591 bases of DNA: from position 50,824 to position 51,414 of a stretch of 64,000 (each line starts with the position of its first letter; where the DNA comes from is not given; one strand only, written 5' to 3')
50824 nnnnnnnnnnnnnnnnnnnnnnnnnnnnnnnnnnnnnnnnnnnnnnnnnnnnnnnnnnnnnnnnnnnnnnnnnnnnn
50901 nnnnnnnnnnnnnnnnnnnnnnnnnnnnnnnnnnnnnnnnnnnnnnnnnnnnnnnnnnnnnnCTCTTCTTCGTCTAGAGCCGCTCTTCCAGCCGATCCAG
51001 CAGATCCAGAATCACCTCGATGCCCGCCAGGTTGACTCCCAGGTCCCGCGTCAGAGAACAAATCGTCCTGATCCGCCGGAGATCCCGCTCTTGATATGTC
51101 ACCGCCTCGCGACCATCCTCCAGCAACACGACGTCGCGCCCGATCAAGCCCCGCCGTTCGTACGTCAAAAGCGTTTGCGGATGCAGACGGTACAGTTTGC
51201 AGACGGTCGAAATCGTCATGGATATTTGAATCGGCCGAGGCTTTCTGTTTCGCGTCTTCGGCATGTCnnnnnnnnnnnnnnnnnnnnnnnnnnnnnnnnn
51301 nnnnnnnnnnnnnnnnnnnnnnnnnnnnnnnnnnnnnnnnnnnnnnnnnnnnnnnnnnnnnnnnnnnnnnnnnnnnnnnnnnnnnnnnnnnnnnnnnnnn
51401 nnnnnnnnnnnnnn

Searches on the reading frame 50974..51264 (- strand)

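Call 27: search_protein_families(library=pfam, proteins=[window:50974-51264:-], max_evalue=0.00001)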
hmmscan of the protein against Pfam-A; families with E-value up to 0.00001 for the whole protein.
window:50974-51264:- (96 aa): 2 families
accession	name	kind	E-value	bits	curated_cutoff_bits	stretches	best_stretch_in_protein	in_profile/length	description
PF13591.12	MerR_2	-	1.3e-12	47.8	29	1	17-94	2-74/84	MerR HTH family regulatory protein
PF13411.12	MerR_1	-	3.9e-11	43.3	21.6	1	16-87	1-67/69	MerR HTH family regulatory protein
